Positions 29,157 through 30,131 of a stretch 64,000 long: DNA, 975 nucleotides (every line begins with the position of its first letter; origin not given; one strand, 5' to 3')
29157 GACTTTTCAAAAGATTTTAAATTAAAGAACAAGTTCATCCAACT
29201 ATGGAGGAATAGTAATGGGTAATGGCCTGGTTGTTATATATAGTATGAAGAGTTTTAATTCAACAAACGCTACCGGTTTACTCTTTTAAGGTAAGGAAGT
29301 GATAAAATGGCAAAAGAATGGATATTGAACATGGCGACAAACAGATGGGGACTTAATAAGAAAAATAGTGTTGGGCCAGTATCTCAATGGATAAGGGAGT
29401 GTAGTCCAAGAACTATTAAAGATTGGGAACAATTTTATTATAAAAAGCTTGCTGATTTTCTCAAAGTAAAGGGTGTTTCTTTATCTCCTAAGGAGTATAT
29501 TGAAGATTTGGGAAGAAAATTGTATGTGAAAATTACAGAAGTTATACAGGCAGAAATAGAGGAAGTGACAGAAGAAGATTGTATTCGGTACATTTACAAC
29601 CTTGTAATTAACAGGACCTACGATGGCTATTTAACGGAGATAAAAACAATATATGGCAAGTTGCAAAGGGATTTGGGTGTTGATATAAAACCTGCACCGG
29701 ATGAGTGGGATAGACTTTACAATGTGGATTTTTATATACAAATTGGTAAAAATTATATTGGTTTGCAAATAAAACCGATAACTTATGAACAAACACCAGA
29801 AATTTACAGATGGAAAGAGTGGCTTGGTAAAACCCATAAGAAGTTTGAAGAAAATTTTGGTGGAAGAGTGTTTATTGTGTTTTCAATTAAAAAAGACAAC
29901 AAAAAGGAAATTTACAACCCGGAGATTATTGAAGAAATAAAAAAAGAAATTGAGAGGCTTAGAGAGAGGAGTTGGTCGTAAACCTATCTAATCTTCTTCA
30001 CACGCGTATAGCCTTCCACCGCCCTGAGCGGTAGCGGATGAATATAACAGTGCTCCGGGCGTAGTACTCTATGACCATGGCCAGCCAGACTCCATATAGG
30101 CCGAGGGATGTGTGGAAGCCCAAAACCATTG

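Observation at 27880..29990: AT-rich restriction-modification island: methyltransferase-SNase fusion plus unclassified PD-(D/E)xK endonuclease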

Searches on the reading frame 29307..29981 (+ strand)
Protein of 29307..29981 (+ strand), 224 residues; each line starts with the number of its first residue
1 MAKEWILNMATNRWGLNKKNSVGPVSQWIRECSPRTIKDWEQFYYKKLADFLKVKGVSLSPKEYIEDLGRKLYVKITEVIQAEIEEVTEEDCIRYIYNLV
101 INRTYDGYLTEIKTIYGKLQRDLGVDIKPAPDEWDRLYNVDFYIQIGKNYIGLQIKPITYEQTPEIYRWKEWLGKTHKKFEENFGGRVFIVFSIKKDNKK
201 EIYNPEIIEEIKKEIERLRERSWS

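Call 3: search_protein_families(library=pfam, proteins=[window:29307-29981:+], max_evalue=0.1)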
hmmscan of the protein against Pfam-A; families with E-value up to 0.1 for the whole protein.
window:29307-29981:+ (224 aa): 2 families
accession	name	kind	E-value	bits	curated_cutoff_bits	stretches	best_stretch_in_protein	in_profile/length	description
PF09568.16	RE_MjaI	-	1e-51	175.5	22.7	1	4-182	1-160/164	MjaI restriction endonuclease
PF01276.26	OKR_DC_1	-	0.042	13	27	1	77-120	153-194/417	Orn/Lys/Arg decarboxylase, major domain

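Call 4: search_protein_families(library=ncbifam, proteins=[window:29307-29981:+], max_evalue=0.1)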
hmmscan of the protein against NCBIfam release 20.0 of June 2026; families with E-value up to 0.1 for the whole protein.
window:29307-29981:+ (224 aa): 0 families

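Call 5: search_protein_families(library=padloc, proteins=[window:29307-29981:+], max_evalue=0.1)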
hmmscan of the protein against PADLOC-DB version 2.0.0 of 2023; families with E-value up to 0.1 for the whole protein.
window:29307-29981:+ (224 aa): 3 families
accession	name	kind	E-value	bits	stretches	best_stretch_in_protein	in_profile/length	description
PDLC03450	REase_II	-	8.6e-37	124.8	1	28-219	3-194/197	Type II restriction enzyme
PDLC03519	REase_II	-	1.7e-09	35.8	1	6-163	41-185/222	Type II restriction enzyme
PDLC02092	Cas5_IIIg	-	0.063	11.7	1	42-106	76-138/221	-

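Call 7: search_solved_structures(query=window:29307-29981:+, max_evalue=1, show_alignments=2)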
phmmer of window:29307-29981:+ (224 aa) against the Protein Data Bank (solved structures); distinct sequences matched with E-value up to 1: 0.

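Call 9: find_homologous_proteins(query=window:29307-29981:+)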
Query window:29307-29981:+ (224 aa): 4864 proteins with E <= 0.001 among 5164 candidates; the best 120 are listed.
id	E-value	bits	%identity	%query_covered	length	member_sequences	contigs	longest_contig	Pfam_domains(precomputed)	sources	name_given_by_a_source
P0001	9.4e-131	453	92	91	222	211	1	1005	PF09568.18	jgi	-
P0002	4.9e-129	447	91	92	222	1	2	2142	PF09568.18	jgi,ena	-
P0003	5.1e-128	444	87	99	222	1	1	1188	PF09568.18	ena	-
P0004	6.2e-128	444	87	99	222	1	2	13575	PF09568.18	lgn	-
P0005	8.5e-128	443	88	98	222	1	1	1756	PF09568.18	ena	-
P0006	2.6e-127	442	86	99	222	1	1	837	PF09568.18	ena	-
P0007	2.2e-126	439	86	98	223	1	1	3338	PF09568.18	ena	-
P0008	3.1e-126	438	86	98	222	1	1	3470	PF09568.18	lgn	-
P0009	7.2e-126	437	89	97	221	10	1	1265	PF09568.18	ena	-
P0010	5.3e-125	434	86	99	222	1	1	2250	PF09568.18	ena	-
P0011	7.2e-125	434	86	97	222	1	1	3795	PF09568.18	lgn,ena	-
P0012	7.8e-125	433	83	99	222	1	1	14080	PF09568.18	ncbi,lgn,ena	-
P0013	9.8e-125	433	86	99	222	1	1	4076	PF09568.18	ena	-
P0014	2.9e-124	432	85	98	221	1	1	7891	PF09568.18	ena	-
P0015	5.8e-124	431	84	99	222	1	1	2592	PF09568.18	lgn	-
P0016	5.9e-124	431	83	98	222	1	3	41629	PF09568.18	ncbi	-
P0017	6.8e-124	430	85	98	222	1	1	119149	PF09568.18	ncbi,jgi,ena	-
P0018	2.0e-123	429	85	97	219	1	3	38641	PF09568.18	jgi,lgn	jgi:hypothetical protein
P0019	3.6e-123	428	83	98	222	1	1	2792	PF09568.18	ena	-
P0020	4.1e-123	428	85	98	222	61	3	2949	PF09568.18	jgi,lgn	-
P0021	4.3e-123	428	85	98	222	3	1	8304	PF09568.18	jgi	-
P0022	1.2e-122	426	82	98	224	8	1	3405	PF09568.18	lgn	-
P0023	1.7e-122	426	84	98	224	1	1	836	PF09568.18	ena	-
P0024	2.7e-122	425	84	97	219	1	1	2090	PF09568.18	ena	-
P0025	4.1e-122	425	83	98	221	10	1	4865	PF09568.18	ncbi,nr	ncbi:MAG: MjaI family restriction endonuclease [Methanomicrobia archaeon]|nr:MjaI family restriction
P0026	1.4e-121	423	83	99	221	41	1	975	PF09568.18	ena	-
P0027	1.7e-121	423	83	98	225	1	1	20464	PF09568.18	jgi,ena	-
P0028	7.7e-121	420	84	98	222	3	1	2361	PF09568.18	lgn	-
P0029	8.4e-121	420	86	95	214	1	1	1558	PF09568.18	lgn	-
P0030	1.1e-120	420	78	99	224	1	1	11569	PF09568.18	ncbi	-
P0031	1.1e-120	420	82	98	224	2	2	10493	PF09568.18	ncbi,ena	-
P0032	1.3e-120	420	83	92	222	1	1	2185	PF09568.18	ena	-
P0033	1.7e-120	419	81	98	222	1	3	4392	PF09568.18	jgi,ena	jgi:hypothetical protein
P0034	5.4e-120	418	83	92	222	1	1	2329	PF09568.18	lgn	-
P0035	6.1e-120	417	82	98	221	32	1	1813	PF09568.18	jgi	-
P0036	7.8e-120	417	82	99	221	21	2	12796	PF09568.18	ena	-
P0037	2.9e-118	412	83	96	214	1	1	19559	PF09568.18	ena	-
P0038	7.8e-118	411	80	91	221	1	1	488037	PF09568.18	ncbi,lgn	-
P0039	8.8e-118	410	80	92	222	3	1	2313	PF09568.18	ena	-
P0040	9.2e-118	410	81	92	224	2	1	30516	PF09568.18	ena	-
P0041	1.2e-117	410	80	98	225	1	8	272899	PF09568.18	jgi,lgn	jgi:hypothetical protein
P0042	2.0e-117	409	79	97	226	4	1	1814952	PF09568.18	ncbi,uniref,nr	ncbi:hypothetical protein THC_1492 [Caldimicrobium thiodismutans]|uniref:MjaI family restriction end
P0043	2.4e-117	409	80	98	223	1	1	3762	PF09568.18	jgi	-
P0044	3.9e-117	408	88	92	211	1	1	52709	PF09568.18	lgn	-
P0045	3.7e-116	405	87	91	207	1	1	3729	PF09568.18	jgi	-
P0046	3.9e-116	405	79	98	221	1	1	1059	PF09568.18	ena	-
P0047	4.0e-116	405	80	91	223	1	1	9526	PF09568.18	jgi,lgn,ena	-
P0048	4.5e-116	405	81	92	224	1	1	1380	PF09568.18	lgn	-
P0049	5.2e-116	405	78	98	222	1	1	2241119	PF09568.18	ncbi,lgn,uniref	ncbi:MjaI family restriction endonuclease [Atrimonas thermophila]|uniref:MjaI family restriction end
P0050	5.9e-116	404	79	97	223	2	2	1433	PF09568.18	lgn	-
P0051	7.7e-116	404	78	97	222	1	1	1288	PF09568.18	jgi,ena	-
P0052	8.0e-116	404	78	98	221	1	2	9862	PF09568.18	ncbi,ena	-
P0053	1.1e-115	403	80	92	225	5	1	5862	PF09568.18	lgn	-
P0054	1.2e-115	403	80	92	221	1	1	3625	PF09568.18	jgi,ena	-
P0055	1.5e-115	403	77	100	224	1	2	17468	PF09568.18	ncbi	-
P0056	1.5e-115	403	83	93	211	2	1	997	PF09568.18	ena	-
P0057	2.3e-115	402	79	98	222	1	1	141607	PF09568.18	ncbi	-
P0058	3.5e-115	402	77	98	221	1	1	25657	PF09568.18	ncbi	ncbi:MjaI family restriction endonuclease [Geoglobus sp.]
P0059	3.8e-115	402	86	91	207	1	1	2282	PF09568.18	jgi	-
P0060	5.2e-115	401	78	99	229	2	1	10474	PF09568.18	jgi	-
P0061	8.7e-115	401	76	98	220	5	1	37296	PF09568.18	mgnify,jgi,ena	mgnify:FL=1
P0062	1.0e-114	400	79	98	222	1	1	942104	PF09568.18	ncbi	-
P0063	1.2e-114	400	79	98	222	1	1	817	PF09568.18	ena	-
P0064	1.2e-114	400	77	98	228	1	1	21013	PF09568.18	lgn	-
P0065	2.9e-114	399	77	98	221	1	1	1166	PF09568.18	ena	-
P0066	3.5e-114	399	77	99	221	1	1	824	PF09568.18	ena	-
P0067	5.8e-114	398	78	98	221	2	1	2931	PF09568.18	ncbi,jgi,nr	ncbi:MAG: MjaI family restriction endonuclease [Candidatus Hydrothermarchaeota archaeon]|nr:MAG: Mja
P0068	6.7e-114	398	75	98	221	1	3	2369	PF09568.18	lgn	-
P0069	7.6e-114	398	77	99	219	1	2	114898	PF09568.18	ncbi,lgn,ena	-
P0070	1.1e-113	397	83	98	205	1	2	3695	PF09568.18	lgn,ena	-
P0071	1.1e-113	397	75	98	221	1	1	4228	PF09568.18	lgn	-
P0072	1.1e-113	397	75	98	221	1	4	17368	PF09568.18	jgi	-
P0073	1.6e-113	396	78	99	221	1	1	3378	PF09568.18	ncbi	-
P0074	1.9e-113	396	75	98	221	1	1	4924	PF09568.18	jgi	-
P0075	3.1e-113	395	79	98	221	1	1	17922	PF09568.18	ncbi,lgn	ncbi:MAG: MjaI family restriction endonuclease [Candidatus Kryptonium sp.]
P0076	4.6e-113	395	78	91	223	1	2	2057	PF09568.18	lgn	-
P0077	5.5e-113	395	77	99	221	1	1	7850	PF09568.18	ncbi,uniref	ncbi:MAG: MjaI family restriction endonuclease [Caldisericum exile]|uniref:MjaI family restriction e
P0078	6.7e-113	394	78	98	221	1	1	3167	PF09568.18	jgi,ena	-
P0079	7.6e-113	394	76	98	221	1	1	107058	PF09568.18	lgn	-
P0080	1.2e-112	394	82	91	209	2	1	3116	PF09568.18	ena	-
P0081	1.4e-112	393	76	98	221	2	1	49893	PF09568.18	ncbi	-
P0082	1.8e-112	393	76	99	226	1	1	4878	PF09568.18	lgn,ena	-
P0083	1.9e-112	393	77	99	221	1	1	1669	PF09568.18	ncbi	-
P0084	3.8e-112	392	77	99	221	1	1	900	PF09568.18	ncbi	-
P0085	4.5e-112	392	77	99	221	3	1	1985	PF09568.18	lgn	-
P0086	5.2e-112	392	77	98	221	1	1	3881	PF09568.18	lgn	-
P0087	5.3e-112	391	76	99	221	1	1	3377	PF09568.18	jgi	jgi:hypothetical protein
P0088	5.6e-112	391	78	98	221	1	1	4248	PF09568.18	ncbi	-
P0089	6.1e-112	391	79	94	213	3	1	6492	PF09568.18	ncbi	-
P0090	9.8e-112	391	73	97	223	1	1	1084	PF09568.18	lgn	-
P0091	1.8e-111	390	78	98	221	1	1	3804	PF09568.18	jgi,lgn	jgi:hypothetical protein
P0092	1.9e-111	390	75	98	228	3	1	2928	PF09568.18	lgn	-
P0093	2.5e-111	389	78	97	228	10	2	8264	PF09568.18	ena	-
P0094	3.2e-111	389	83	89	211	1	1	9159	PF09568.18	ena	-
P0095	5.1e-111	388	76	98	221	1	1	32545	PF09568.18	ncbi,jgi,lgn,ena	-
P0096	5.9e-111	388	77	98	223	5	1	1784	PF09568.18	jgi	-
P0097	6.0e-111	388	76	99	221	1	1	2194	PF09568.18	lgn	-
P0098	7.0e-111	388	75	98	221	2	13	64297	PF09568.18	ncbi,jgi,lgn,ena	-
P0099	7.0e-111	388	76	99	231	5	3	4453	PF09568.18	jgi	jgi:hypothetical protein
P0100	7.4e-111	388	75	98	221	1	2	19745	PF09568.18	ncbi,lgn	-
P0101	2.0e-110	386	78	91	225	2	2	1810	PF09568.18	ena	-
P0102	2.2e-110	386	76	99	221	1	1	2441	PF09568.18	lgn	-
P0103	2.4e-110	386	73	98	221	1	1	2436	PF09568.18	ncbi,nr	ncbi:MAG: MjaI family restriction endonuclease [Thermodesulfovibrio sp.]|nr:MjaI family restriction 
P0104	2.6e-110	386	78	91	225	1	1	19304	PF09568.18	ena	-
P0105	2.8e-110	386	78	91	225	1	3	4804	PF09568.18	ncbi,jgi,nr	ncbi:MAG: MjaI family restriction endonuclease [Deltaproteobacteria bacterium]|nr:MAG: MjaI family r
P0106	2.9e-110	386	77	97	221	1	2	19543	PF09568.18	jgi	-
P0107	3.1e-110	386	76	98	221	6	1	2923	PF09568.18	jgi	-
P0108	3.4e-110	386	77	98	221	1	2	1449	PF09568.18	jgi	-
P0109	3.8e-110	385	74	98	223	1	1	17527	PF09568.18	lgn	-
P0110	4.0e-110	385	77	99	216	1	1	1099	PF09568.18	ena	-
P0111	4.0e-110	385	75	98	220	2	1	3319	PF09568.18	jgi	-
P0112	4.4e-110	385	73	99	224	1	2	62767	PF09568.18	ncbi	-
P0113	6.6e-110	385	81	90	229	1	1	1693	PF09568.18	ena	-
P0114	6.7e-110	385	74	99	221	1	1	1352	PF09568.18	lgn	-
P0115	7.2e-110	384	75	98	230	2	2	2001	PF09568.18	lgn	-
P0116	9.9e-110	384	76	95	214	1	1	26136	PF09568.18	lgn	-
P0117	1.2e-109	384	74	98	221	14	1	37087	PF09568.18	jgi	-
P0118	1.3e-109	384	75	99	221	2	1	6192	PF09568.18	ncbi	ncbi:MAG: MjaI family restriction endonuclease [Caldimicrobium sp.]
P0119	2.6e-109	383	73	97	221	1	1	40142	PF09568.18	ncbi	-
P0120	4.5e-109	382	73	97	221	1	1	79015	PF09568.18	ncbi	ncbi:MAG: MjaI family restriction endonuclease [candidate division WOR-3 bacterium]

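Call 17: find_encoding_contigs(protein=P0042, flank=6000, max_places=2)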
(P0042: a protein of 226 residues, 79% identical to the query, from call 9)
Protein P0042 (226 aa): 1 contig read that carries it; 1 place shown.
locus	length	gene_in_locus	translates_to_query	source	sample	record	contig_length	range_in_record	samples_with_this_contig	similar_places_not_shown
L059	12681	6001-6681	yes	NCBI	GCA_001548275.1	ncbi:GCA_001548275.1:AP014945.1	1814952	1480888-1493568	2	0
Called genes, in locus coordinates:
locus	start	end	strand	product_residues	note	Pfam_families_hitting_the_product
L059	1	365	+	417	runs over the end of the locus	PF01116:F_bP_aldolase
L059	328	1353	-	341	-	PF02481:DNA_processg_A, PF17782:WHD_DprA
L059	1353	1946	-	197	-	-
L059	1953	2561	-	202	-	PF21176:RecR_HhH, PF02132:RecR_ZnF, PF01751:Toprim (weak), PF13662:Toprim_4, PF21175:RecR_C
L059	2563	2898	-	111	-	PF02575:YbaB_DNA_bd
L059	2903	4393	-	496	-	PF05496:RuvB_N (faint), PF13177:DNA_pol3_delta2, PF00004:AAA, PF13401:AAA_22 (weak), PF22608:DNAX_ATPase_lid, PF12169:DNA_pol3_gamma3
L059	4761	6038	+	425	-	PF08241:Methyltransf_11 (faint), PF01555:N6_N4_Mtase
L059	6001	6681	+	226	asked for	PF09568:RE_MjaI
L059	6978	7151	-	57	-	-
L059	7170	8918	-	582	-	PF02736:Myosin_N (weak), PF03601:Cons_hypoth698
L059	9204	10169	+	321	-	PF13187:Fer4_9 (faint), PF12838:Fer4_7, PF13237:Fer4_10 (faint), PF13247:Fer4_11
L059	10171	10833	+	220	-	PF01292:Ni_hydr_CYTB, PF14358:DUF4405 (faint)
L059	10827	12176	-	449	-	PF00072:Response_reg, PF00158:Sigma54_activat, PF14532:Sigma54_activ_2, PF07728:AAA_5 (weak), PF25601:AAA_lid_14, PF02954:HTH_8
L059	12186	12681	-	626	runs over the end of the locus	PF11845:Tll0287-like, PF00672:HAMP, PF00512:HisKA, PF02518:HATPase_c, PF14501:HATPase_c_5 (weak)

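Call 18: find_encoding_contigs(protein=P0017, flank=6000, max_places=2)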
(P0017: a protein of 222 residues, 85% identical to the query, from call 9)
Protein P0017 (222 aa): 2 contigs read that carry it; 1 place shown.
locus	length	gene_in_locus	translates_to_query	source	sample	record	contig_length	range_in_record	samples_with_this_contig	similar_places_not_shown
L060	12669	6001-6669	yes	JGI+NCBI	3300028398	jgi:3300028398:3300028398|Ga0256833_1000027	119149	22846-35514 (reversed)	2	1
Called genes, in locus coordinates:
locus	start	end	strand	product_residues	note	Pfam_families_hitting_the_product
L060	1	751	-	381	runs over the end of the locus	PF06980:DUF1302 (faint)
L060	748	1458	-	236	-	PF17131:TP_0789-like, PF07044:DUF1329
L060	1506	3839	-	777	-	PF03176:MMPL, PF00873:ACR_tran (faint), PF02460:Patched (weak), PF12349:Sterol-sensing, PF03176:MMPL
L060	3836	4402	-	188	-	PF00440:TetR_N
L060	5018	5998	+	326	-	PF01555:N6_N4_Mtase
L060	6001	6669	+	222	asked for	PF09568:RE_MjaI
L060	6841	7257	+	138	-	-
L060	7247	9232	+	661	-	PF01555:N6_N4_Mtase (weak), PF01170:UPF0020 (faint)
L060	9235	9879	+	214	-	-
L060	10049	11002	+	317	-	PF14088:DUF4268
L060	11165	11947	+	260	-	PF13230:GATase_4, PF13522:GATase_6 (weak)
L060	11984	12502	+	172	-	-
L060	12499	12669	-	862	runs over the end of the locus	-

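Call 19: find_encoding_contigs(protein=P0049, flank=6000, max_places=2)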
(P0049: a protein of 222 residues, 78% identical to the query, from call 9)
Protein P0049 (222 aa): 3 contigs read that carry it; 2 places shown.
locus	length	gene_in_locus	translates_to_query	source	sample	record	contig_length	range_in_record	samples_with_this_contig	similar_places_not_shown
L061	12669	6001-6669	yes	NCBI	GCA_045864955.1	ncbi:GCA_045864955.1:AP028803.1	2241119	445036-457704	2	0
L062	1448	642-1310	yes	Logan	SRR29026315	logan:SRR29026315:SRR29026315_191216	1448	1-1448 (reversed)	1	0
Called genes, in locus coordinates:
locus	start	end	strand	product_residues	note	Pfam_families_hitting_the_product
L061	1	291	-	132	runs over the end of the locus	PF06114:Peptidase_M78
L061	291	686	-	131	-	PF12844:HTH_19, PF13560:HTH_31, PF01381:HTH_3, PF13443:HTH_26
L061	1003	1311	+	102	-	PF13730:HTH_36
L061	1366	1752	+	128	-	-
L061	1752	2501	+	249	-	PF01695:IstB_IS21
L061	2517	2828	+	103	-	-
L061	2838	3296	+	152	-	PF02075:RuvC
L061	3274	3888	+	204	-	PF13521:AAA_28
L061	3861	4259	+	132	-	PF04545:Sigma70_r4, PF08281:Sigma70_r4_2 (weak)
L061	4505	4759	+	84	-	-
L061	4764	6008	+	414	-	PF08241:Methyltransf_11 (faint), PF13649:Methyltransf_25 (faint), PF01555:N6_N4_Mtase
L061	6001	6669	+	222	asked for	PF09568:RE_MjaI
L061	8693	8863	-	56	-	-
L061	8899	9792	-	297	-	-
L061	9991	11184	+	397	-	PF01548:DEDD_Tnp_IS110, PF02371:Transposase_20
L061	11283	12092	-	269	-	-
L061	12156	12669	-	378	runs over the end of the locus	PF14559:TPR_19 (faint), PF07719:TPR_2 (faint), PF13424:TPR_12 (faint), PF13431:TPR_17 (faint), PF13432:TPR_16 (faint)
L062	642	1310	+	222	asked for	PF09568:RE_MjaI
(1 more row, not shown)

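Call 39: search_protein_representatives(protein=window:29307-29981:+)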
Query: 224 residues. Proteins with E-value up to 0.001 (for the whole library): 456; up to 1e-10: 200; up to 1e-30: 41. The best 150 are listed.
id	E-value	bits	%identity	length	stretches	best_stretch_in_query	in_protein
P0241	2.3e-74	266.6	53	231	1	2-222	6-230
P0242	1.8e-66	240.8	52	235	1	3-219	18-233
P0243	1.4e-53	198.7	60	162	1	1-170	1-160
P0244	1.5e-53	198.5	50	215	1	1-219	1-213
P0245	3.5e-53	197.3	47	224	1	4-220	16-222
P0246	8.8e-53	196.0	50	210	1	1-220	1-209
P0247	2.8e-52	194.4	59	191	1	70-220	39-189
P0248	3.8e-50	187.4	92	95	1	74-168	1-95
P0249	4.5e-50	187.1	40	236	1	3-220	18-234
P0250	2.1e-49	185.0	49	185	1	39-219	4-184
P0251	8.5e-49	183.0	49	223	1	4-218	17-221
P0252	8.1e-48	179.8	60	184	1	63-193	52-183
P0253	4.3e-45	170.8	50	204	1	4-152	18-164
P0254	9.8e-43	163.1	48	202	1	3-153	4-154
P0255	7.7e-42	160.2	59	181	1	85-219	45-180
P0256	1.7e-41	159.1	44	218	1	3-219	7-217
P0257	2.4e-41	158.6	41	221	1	1-220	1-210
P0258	5.4e-41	157.4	40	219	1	4-218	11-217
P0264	3.3e-37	145.0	40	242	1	3-220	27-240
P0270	1.6e-34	136.2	39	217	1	6-218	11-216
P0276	1.1e-32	130.3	43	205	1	3-219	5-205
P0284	3.4e-30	122.1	34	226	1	4-218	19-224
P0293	3.0e-27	112.5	34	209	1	1-220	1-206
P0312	7.2e-23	98.1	36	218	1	1-212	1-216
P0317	4.6e-22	95.5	31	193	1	12-217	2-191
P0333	2.7e-20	89.7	31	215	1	1-212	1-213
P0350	6.0e-18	82.0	38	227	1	3-220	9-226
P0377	2.8e-15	73.3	35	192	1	6-214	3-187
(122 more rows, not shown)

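Call 41: list_cluster_members(proteins=[P0241, P0242, P0245, P0249, P0257, P0264, P0284, P0293, P0312, P0333])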
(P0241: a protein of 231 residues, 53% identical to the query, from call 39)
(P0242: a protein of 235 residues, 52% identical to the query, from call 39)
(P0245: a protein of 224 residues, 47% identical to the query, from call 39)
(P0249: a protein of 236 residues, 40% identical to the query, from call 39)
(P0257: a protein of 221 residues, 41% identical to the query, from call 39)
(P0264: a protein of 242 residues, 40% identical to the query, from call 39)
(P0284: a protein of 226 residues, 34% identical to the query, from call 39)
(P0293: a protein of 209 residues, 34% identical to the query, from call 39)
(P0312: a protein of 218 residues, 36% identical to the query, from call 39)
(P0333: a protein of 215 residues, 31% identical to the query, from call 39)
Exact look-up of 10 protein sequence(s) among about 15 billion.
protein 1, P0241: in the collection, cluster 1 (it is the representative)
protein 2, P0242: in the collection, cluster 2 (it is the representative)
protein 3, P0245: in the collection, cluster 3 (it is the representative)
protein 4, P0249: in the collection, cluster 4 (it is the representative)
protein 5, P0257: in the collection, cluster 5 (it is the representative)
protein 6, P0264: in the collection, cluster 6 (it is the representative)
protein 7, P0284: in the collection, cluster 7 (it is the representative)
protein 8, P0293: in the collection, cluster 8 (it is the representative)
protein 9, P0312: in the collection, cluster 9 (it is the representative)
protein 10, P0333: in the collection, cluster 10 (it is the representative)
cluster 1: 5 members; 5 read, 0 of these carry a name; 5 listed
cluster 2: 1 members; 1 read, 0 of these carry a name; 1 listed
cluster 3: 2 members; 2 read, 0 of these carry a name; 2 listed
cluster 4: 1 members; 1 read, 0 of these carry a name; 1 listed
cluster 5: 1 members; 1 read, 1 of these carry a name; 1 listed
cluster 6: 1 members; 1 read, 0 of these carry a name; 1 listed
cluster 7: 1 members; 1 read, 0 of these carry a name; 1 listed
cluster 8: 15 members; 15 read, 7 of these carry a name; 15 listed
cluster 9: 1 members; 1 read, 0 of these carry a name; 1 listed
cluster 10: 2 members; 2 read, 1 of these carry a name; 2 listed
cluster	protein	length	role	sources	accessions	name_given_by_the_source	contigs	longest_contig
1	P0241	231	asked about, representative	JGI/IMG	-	-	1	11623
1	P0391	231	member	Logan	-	-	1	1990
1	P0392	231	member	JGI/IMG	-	-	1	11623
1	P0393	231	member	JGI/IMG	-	-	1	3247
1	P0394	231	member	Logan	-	-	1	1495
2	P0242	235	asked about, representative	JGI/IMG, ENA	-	-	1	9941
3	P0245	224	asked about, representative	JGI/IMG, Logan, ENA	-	-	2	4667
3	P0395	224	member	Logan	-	-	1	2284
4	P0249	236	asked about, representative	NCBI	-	-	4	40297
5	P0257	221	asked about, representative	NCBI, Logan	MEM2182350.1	MAG: MjaI family restriction endonuclease [Nitrososphaerota archaeon]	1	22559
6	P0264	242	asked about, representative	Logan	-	-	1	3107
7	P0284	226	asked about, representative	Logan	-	-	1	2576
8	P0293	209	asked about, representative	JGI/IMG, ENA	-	hypothetical protein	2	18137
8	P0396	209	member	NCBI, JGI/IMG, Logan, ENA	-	hypothetical protein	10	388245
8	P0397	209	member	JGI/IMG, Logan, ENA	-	hypothetical protein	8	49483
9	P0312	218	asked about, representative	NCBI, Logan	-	-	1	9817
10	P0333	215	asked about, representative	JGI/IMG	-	hypothetical protein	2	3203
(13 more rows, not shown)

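Call 43: predict_structure(alignment_id=A1)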
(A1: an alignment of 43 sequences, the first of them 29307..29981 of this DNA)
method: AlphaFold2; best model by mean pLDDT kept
length: 224 residues; sequences in the alignment: 43
mean_pLDDT: 82.0   pTM: 0.59
mean pLDDT of the five models: 82.0, 80.7, 75.8, 71.7, 71.7
residues with pLDDT >= 90: 75; 70-90: 112; 50-70: 32; < 50: 5
segments of 3 or more residues with pLDDT < 50: 19-22
pLDDT, mean of each block of 10 residues (from residue 1): 76 60 67 85 93 91 93 81 71 90 80 78 87 83 92 83 62 84 94 78 90 94 62
secondary structure, 60 per line:
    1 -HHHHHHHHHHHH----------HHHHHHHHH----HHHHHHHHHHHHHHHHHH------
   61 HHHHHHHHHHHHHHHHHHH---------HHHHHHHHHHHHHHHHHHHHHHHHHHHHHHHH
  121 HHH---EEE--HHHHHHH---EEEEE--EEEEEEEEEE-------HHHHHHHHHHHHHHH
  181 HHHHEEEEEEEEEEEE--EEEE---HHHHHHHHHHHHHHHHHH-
elements in order: H2-13 H24-32 H37-54 H61-79 H89-123 E127-129 H132-138 E142-146 E149-158 H166-184 E185-196 E199-202 H206-223
